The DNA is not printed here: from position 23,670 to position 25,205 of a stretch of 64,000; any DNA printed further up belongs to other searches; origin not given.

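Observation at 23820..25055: TylC3-like zinc-ribbon C-methyltransferase, plus a shorter zinc-ribbon MTase paralog at 4009..4905: branched-chain or methylated sugars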

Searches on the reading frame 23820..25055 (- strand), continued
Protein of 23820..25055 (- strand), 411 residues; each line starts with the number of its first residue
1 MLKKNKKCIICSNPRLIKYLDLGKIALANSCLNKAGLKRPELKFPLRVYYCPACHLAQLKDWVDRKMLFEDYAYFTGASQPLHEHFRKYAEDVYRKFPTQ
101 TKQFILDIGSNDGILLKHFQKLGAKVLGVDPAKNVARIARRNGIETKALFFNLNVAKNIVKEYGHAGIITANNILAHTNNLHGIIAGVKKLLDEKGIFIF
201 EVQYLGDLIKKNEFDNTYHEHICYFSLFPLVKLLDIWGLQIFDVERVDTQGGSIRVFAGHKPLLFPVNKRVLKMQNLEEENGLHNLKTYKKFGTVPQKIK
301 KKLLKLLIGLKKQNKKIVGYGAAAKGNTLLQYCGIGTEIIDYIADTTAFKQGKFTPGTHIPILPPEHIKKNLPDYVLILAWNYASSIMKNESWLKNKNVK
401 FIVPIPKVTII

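Call 21: find_encoding_contigs(protein=P0047, flank=8000, max_places=1)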
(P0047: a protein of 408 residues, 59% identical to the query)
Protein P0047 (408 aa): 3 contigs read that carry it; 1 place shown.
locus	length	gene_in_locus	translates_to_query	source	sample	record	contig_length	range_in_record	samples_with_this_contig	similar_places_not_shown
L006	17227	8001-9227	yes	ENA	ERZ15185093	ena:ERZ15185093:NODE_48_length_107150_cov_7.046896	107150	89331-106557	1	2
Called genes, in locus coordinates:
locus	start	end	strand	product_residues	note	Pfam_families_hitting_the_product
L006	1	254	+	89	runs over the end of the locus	-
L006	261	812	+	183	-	PF07963:N_methyl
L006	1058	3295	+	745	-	PF00133:tRNA-synt_1, PF09334:tRNA-synt_1g, PF01406:tRNA-synt_1e (weak), PF08264:Anticodon_1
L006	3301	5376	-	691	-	PF00963:Cohesin (weak), PF19077:Big_13 (faint)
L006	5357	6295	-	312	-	-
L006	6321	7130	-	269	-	PF17936:Big_6 (faint), PF13620:CarboxypepD_reg (faint), PF19077:Big_13 (faint), PF00404:Dockerin_1 (faint)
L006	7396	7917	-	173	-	-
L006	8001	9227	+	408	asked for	PF08421:Methyltransf_13, PF13489:Methyltransf_23, PF08241:Methyltransf_11, PF08242:Methyltransf_12, PF08484:Methyltransf_14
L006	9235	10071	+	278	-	PF01073:3Beta_HSD, PF01370:Epimerase, PF04321:RmlD_sub_bind, PF02719:Polysacc_synt_2, PF16363:GDP_Man_Dehyd, PF07993:NAD_binding_4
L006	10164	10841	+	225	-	-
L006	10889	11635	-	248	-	PF00535:Glycos_transf_2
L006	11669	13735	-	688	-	-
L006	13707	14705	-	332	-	PF13354:Beta-lactamase2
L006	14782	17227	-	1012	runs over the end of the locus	?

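Call 22: find_encoding_contigs(protein=P0089, flank=8000, max_places=1)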
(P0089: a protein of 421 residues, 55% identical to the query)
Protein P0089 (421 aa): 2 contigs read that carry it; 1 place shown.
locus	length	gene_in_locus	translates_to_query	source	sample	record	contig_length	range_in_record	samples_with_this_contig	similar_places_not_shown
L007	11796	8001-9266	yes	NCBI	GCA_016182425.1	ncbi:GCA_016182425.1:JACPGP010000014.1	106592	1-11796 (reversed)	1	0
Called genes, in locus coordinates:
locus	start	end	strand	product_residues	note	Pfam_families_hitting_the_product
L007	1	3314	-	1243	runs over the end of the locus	-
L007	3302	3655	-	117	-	-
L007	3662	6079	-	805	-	-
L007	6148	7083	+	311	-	PF13489:Methyltransf_23, PF08241:Methyltransf_11, PF08242:Methyltransf_12, PF13649:Methyltransf_25, PF13847:Methyltransf_31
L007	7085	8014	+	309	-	PF01073:3Beta_HSD, PF01370:Epimerase, PF04321:RmlD_sub_bind, PF16363:GDP_Man_Dehyd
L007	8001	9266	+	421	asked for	PF08421:Methyltransf_13, PF13489:Methyltransf_23, PF08241:Methyltransf_11 (weak), PF08242:Methyltransf_12 (weak), PF08484:Methyltransf_14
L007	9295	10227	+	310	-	PF01073:3Beta_HSD, PF01370:Epimerase, PF02719:Polysacc_synt_2 (faint), PF04321:RmlD_sub_bind, PF05368:NmrA (weak), PF16363:GDP_Man_Dehyd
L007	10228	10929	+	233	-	PF00483:NTP_transferase, PF12804:NTP_transf_3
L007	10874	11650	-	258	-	PF01370:Epimerase, PF04321:RmlD_sub_bind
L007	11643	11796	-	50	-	?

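Call 24: find_related_loci(query=window:23820-25055:-, collection=genome_contigs, flank=10000)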
Query window:23820-25055:- (411 aa) in genome_contigs; peptide patterns used: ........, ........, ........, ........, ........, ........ (x = any residue, [..] = any of these).
112 stretches matched a pattern; 4 encode a relative of the query (tblastn E <= 1e-3); 4 distinct loci.
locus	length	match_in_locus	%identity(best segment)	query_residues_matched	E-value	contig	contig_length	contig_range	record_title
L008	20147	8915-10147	95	1-411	0e+0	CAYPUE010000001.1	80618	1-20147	MAG TPA_asm: uncultured Gammaproteobacteria bacterium isolate SRP269290_co2_354 genome assembly, contig: NODE_207_length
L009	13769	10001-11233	55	1-411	4e-146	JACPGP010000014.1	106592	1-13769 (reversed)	MAG: Candidatus Levyibacteriota bacterium isolate NC_groundwater_391_Ag_B-0.1um_40_33 GD18-4_B1_scaffold_397349, whole g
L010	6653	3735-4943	41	8-410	4e-97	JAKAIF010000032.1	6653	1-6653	MAG: bacterium isolate WY3.bin166 NODE_22960_length_6653_cov_2.378486, whole genome shotgun sequence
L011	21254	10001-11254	35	2-411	1e-72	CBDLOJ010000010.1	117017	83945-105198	MAG TPA_asm: uncultured Arcobacter sp. isolate SRR2018010_binner123_Refined_3 genome assembly, contig: ERZ3820729.34, wh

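Call 32: search_protein_families(library=ncbifam, proteins=[L001:9172-9939:-, L001:8196-9167:-, L007:10228-10929:+, L007:9295-10227:+, L007:7085-8014:+, L005:9245-10057:+, L005:10157-10882:+], max_evalue=0.000001)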
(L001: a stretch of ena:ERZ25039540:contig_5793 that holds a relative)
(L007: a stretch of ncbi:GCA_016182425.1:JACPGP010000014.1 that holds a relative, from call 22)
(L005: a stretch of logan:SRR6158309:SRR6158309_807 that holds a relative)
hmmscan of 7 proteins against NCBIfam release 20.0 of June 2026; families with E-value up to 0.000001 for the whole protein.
L001:9172-9939:- (255 aa): 23 families
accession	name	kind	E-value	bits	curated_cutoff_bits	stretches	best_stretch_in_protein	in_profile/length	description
TIGR01207.1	rmlA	equivalog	5.9e-70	235.6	360.65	1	13-250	1-237/286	glucose-1-phosphate thymidylyltransferase RfbA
TIGR01208.1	rmlA_long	equivalog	4.9e-64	216.4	320.25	1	13-250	1-235/353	glucose-1-phosphate thymidylyltransferase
NF012024.0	PRK15480.1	equivalog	2.1e-62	210.9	588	1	12-250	4-241/292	glucose-1-phosphate thymidylyltransferase RfbA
TIGR03992.1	Arch_glmU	subfamily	8e-43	146.8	292.1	1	12-244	1-222/393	bifunctional sugar-1-phosphate nucleotidylyltransferase/acetyltransferase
NF041313.1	UDPGP_AglF_Halo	equivalog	6.8e-33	114.1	400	1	12-224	1-208/234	UTP--glucose-1-phosphate uridylyltransferase AglF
TIGR01099.1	galU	equivalog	7.6e-32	110.9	326.8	2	83-241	86-257/261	UTP--glucose-1-phosphate uridylyltransferase GalU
NF041173.1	Sug_nt_acttase_Thmprot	equivalog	1.7e-31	109.6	600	1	12-243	1-221/405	bifunctional sugar-1-phosphate nucleotidylyltransferase/acetyltransferase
NF052502.1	man1P_GTase_Rv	exception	1.1e-22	80.4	440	1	13-203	2-187/352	mannose-1-phosphate guanylyltransferase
NF045761.1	NAMPUrTaseMurU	equivalog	5.1e-19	69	250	1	12-247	1-225/226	N-acetylmuramate alpha-1-phosphate uridylyltransferase MurU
NF049965.1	GlMnHpPGnyltfHddC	equivalog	8.2e-17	61.6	300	1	12-206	1-183/221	D-glycero-D-manno-heptose 1-phosphate guanosyltransferase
NF003670.0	PRK05293.1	equivalog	2e-16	59.9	470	1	11-250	4-260/382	glucose-1-phosphate adenylyltransferase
NF007516.0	PRK10122.1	equivalog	3.3e-16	59.3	534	1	11-65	3-57/297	UTP--glucose-1-phosphate uridylyltransferase GalF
NF009928.0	PRK13389.1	equivalog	4.6e-14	52.3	548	1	12-65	9-62/302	UTP--glucose-1-phosphate uridylyltransferase GalU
TIGR01105.1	galF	equivalog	1.9e-13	50.2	659.2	1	11-65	3-57/297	GalU regulator GalF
TIGR02091.1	glgC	equivalog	1.1e-11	44.5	424.9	1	14-246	3-256/364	glucose-1-phosphate adenylyltransferase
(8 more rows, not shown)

L001:8196-9167:- (323 aa): 25 families
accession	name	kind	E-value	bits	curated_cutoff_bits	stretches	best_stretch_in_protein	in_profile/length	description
TIGR01181.1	dTDP_gluc_dehyt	equivalog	5.3e-113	377.3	365.1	1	7-318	2-315/321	dTDP-glucose 4,6-dehydratase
NF007490.0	PRK10084.1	subfamily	1.2e-80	271.3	649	1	7-317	3-337/361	dTDP-glucose 4,6-dehydratase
NF007582.0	PRK10217.1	equivalog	2.4e-78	263.8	698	1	5-315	2-332/355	dTDP-glucose 4,6-dehydratase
TIGR04180.1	EDH_00030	hypoth_equivalog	1.7e-41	142.3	475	1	7-265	1-257/297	NAD-dependent 4,6-dehydratase LegB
TIGR01179.1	galE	equivalog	1e-33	116.6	262.3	1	7-310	2-320/332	UDP-glucose 4-epimerase GalE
TIGR02197.1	heptose_epim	equivalog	1.2e-26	93.6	274.6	1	7-276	1-271/316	ADP-glyceromanno-heptose 6-epimerase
TIGR02622.1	CDP_4_6_dhtase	equivalog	2e-26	92.9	278.45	1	4-318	4-334/352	CDP-glucose 4,6-dehydratase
TIGR01472.1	gmd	equivalog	2.9e-18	66.2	415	1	51-264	51-268/342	GDP-mannose 4,6-dehydratase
NF007956.0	PRK10675.1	subfamily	3.3e-18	65.9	394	1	7-163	3-158/338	UDP-glucose 4-epimerase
TIGR03589.1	PseB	equivalog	2.5e-16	59.5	407.75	1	3-131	3-128/324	UDP-N-acetylglucosamine 4,6-dehydratase (inverting)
NF011728.1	PRK15181.1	equivalog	5.9e-15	55.1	760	1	5-318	16-341/348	Vi polysaccharide biosynthesis UDP-N-acetylglucosaminuronic acid C-4 epimerase TviC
TIGR03466.1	HpnA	hypoth_equivalog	1.4e-14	53.7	367.65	1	6-272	2-254/327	hopanoid-associated sugar epimerase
TIGR01214.1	rmlD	equivalog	2e-14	53.3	224.05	1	6-186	1-152/285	dTDP-4-dehydrorhamnose reductase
NF047922.1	GDPFucSynFcl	equivalog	1.2e-13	51.2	500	1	58-316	34-303/308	GDP-L-fucose synthase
NF008360.0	PRK11150.1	equivalog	2.5e-12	46.6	452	1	7-276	2-264/310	ADP-glyceromanno-heptose 6-epimerase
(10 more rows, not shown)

L007:10228-10929:+ (233 aa): 27 families (the best 25 are shown)
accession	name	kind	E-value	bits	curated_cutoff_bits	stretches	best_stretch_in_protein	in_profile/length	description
NF049965.1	GlMnHpPGnyltfHddC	equivalog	4.6e-44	150.7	300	1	8-227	3-216/221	D-glycero-D-manno-heptose 1-phosphate guanosyltransferase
NF052502.1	man1P_GTase_Rv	exception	5e-44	150.6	440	1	8-227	3-225/352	mannose-1-phosphate guanylyltransferase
NF041313.1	UDPGP_AglF_Halo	equivalog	9e-28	97.3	400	1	7-181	2-177/234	UTP--glucose-1-phosphate uridylyltransferase AglF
TIGR03992.1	Arch_glmU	subfamily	2.5e-27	95.8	292.1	1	7-184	2-174/393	bifunctional sugar-1-phosphate nucleotidylyltransferase/acetyltransferase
NF045761.1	NAMPUrTaseMurU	equivalog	8.2e-25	88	250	1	8-229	3-224/226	N-acetylmuramate alpha-1-phosphate uridylyltransferase MurU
TIGR01208.1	rmlA_long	equivalog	5.3e-22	78.2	320.25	1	8-183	2-179/353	glucose-1-phosphate thymidylyltransferase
TIGR01173.1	glmU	equivalog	2.9e-19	69.3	366.85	1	8-184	3-178/452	bifunctional UDP-N-acetylglucosamine diphosphorylase/glucosamine-1-phosphate N-acetyltransferase GlmU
NF003670.0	PRK05293.1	equivalog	5.6e-18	65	470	1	77-229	90-255/382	glucose-1-phosphate adenylyltransferase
TIGR02623.1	G1P_cyt_trans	equivalog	6.8e-17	61.8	300.25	1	89-214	106-227/255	glucose-1-phosphate cytidylyltransferase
TIGR01207.1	rmlA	equivalog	2e-16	60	360.65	1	9-181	3-178/286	glucose-1-phosphate thymidylyltransferase RfbA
NF010934.1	PRK14354.1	equivalog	2.4e-16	59.3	450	1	8-183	2-177/447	bifunctional UDP-N-acetylglucosamine diphosphorylase/glucosamine-1-phosphate N-acetyltransferase GlmU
NF012024.0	PRK15480.1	equivalog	1.4e-15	57.2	588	1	9-182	7-183/292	glucose-1-phosphate thymidylyltransferase RfbA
TIGR02091.1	glgC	equivalog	4.9e-15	55.4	424.9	1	8-228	3-255/364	glucose-1-phosphate adenylyltransferase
NF041173.1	Sug_nt_acttase_Thmprot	equivalog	1.3e-14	54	600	1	8-184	3-174/405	bifunctional sugar-1-phosphate nucleotidylyltransferase/acetyltransferase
NF010939.0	PRK14359.1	equivalog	2.6e-14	52.6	592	1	7-185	4-177/430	bifunctional UDP-N-acetylglucosamine diphosphorylase/glucosamine-1-phosphate N-acetyltransferase GlmU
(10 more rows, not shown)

L007:9295-10227:+ (310 aa): 16 families
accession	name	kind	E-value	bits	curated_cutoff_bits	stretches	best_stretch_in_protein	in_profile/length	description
TIGR01179.1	galE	equivalog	2.1e-21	76.1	262.3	1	2-158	1-161/332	UDP-glucose 4-epimerase GalE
TIGR01181.1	dTDP_gluc_dehyt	equivalog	1.4e-20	73.6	365.1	1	3-300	2-312/321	dTDP-glucose 4,6-dehydratase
NF008872.0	PRK11908.1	equivalog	1.8e-18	66.7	294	1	2-136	3-137/349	bifunctional UDP-4-keto-pentose/UDP-xylose synthase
TIGR04180.1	EDH_00030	hypoth_equivalog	3.7e-17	62.3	475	1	3-251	1-256/297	NAD-dependent 4,6-dehydratase LegB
TIGR02197.1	heptose_epim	equivalog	1.5e-16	60.5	274.6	1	3-260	1-273/316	ADP-glyceromanno-heptose 6-epimerase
NF043036.1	ErythonDh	equivalog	1.8e-15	56.9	325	1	1-150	1-157/321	D-erythronate dehydrogenase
NF007956.0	PRK10675.1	subfamily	1.5e-13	50.6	394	1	1-151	1-158/338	UDP-glucose 4-epimerase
NF005998.1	PRK08125.1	equivalog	5.5e-13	48.2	777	1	2-136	317-451/649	bifunctional UDP-4-amino-4-deoxy-L-arabinose formyltransferase/UDP-glucuronic acid oxidase ArnA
TIGR03466.1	HpnA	hypoth_equivalog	1.3e-11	43.9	367.65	1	1-155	1-154/327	hopanoid-associated sugar epimerase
NF041015.1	UDPsulfquin_syn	equivalog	1.8e-09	37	575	0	1-38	1-38/384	UDP-sulfoquinovose synthase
NF042423.1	oxyalk_red_Shew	equivalog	5.8e-08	32.2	580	1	2-160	10-163/331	2-alkyl-3-oxoalkanoate reductase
TIGR01214.1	rmlD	equivalog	6.6e-08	32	224.05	1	3-172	2-155/285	dTDP-4-dehydrorhamnose reductase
TIGR03589.1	PseB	equivalog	6.6e-08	31.9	407.75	1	2-100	6-106/324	UDP-N-acetylglucosamine 4,6-dehydratase (inverting)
NF042422.1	oxyalk_red_OleD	equivalog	9.1e-08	31.8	580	1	1-89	1-83/329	2-alkyl-3-oxoalkanoate reductase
TIGR02622.1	CDP_4_6_dhtase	equivalog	1.9e-07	30.5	278.45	0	2-149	6-161/352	CDP-glucose 4,6-dehydratase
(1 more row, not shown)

L007:7085-8014:+ (309 aa): 11 families
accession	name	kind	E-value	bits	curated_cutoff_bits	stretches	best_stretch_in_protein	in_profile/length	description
TIGR01181.1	dTDP_gluc_dehyt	equivalog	1.4e-32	113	365.1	1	2-301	1-309/321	dTDP-glucose 4,6-dehydratase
TIGR01179.1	galE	equivalog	3.2e-20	72.2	262.3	1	3-167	2-159/332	UDP-glucose 4-epimerase GalE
NF007490.0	PRK10084.1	subfamily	7.3e-17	61.4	649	1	1-298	1-329/361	dTDP-glucose 4,6-dehydratase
TIGR04180.1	EDH_00030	hypoth_equivalog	8.5e-15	54.6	475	1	4-290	2-296/297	NAD-dependent 4,6-dehydratase LegB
NF007582.0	PRK10217.1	equivalog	1.1e-13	51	698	1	2-295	3-323/355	dTDP-glucose 4,6-dehydratase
TIGR02197.1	heptose_epim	equivalog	6.4e-13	48.5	274.6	1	4-303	2-313/316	ADP-glyceromanno-heptose 6-epimerase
NF007956.0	PRK10675.1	subfamily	2.5e-12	46.6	394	1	1-164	1-160/338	UDP-glucose 4-epimerase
NF043036.1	ErythonDh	equivalog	9.6e-11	41.4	325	1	1-165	1-161/321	D-erythronate dehydrogenase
TIGR01214.1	rmlD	equivalog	1.4e-08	34.2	224.05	1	4-256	3-225/285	dTDP-4-dehydrorhamnose reductase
TIGR02622.1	CDP_4_6_dhtase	equivalog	1.9e-08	33.8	278.45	0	2-193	6-192/352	CDP-glucose 4,6-dehydratase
TIGR01777.1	yfcH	hypoth_equivalog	6.6e-07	29.2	207.35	0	4-140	2-122/292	TIGR01777 family oxidoreductase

L005:9245-10057:+ (270 aa): 10 families
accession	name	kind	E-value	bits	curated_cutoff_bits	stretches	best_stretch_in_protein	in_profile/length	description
TIGR01214.1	rmlD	equivalog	5e-58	196.5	224.05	1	6-269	1-282/285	dTDP-4-dehydrorhamnose reductase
NF007440.0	PRK09987.1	equivalog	3.2e-29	102.2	308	1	32-220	39-230/299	dTDP-4-dehydrorhamnose reductase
TIGR01179.1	galE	equivalog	6.1e-16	58.1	262.3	1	31-134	54-158/332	UDP-glucose 4-epimerase GalE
TIGR02197.1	heptose_epim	equivalog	3.1e-12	46.3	274.6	1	41-133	61-150/316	ADP-glyceromanno-heptose 6-epimerase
TIGR01181.1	dTDP_gluc_dehyt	equivalog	1.4e-09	37.5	365.1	1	31-234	57-272/321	dTDP-glucose 4,6-dehydratase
TIGR04180.1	EDH_00030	hypoth_equivalog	6.5e-08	32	475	1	32-230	57-259/297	NAD-dependent 4,6-dehydratase LegB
NF042423.1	oxyalk_red_Shew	equivalog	1.2e-07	31.2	580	1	30-131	55-155/331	2-alkyl-3-oxoalkanoate reductase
NF042422.1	oxyalk_red_OleD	equivalog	2.6e-07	30.4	580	0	32-103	49-116/329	2-alkyl-3-oxoalkanoate reductase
TIGR01746.1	Thioester-redct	subfamily_domain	3.4e-07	29.8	213.35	1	50-152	91-200/371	thioester reductase domain-containing protein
TIGR02622.1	CDP_4_6_dhtase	equivalog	3.6e-07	29.6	278.45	1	31-125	61-158/352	CDP-glucose 4,6-dehydratase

L005:10157-10882:+ (241 aa): 0 families
